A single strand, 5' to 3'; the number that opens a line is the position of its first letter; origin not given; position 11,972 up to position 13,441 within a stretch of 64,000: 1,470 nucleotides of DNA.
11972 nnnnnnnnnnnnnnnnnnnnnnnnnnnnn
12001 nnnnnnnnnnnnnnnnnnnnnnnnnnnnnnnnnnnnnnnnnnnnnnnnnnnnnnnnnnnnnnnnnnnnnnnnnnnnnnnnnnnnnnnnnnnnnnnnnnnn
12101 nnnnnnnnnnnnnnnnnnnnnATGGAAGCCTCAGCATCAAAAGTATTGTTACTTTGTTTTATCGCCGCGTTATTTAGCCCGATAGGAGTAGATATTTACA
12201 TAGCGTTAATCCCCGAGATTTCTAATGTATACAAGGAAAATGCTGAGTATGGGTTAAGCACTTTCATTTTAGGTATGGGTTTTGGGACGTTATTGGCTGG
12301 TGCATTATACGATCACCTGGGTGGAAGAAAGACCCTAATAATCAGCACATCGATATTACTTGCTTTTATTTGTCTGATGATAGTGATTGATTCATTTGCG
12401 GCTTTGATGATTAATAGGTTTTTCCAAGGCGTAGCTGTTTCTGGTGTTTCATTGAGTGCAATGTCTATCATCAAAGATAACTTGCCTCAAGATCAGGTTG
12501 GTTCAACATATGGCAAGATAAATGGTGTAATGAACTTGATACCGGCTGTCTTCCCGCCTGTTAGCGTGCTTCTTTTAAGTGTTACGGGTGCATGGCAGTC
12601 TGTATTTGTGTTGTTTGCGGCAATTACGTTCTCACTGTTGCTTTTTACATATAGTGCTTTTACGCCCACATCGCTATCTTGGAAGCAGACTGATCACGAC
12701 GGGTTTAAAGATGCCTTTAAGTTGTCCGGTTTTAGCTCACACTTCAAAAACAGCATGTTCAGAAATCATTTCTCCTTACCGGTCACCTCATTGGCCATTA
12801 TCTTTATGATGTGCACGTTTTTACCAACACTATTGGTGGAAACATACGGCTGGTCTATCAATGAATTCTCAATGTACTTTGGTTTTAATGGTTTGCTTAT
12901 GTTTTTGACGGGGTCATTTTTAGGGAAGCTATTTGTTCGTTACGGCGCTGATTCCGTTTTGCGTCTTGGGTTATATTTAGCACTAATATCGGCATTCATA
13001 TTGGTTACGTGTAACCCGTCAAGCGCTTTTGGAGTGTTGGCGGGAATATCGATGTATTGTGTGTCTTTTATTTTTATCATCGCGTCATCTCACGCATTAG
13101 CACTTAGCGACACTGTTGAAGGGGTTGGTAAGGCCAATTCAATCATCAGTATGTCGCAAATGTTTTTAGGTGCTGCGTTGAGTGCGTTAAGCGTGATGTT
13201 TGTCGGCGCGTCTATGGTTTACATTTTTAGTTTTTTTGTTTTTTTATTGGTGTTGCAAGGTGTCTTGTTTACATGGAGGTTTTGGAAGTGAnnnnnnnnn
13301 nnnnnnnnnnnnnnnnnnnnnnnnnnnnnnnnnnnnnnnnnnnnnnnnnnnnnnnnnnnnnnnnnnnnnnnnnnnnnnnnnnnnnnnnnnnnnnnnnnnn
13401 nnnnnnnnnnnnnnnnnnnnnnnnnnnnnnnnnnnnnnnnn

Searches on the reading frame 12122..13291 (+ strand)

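Call 42: search_protein_families(library=pfam, proteins=[window:12122-13291:+], max_evalue=0.001)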
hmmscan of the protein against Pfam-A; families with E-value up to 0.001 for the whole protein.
window:12122-13291:+ (389 aa): 2 families
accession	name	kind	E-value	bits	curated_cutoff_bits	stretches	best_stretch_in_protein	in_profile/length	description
PF07690.21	MFS_1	-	5.4e-38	131.2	33.4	1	13-354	2-346/347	Major Facilitator Superfamily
PF00083.30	Sugar_tr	-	1.4e-08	34.5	22.3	1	44-188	51-198/452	Sugar (and other) transporter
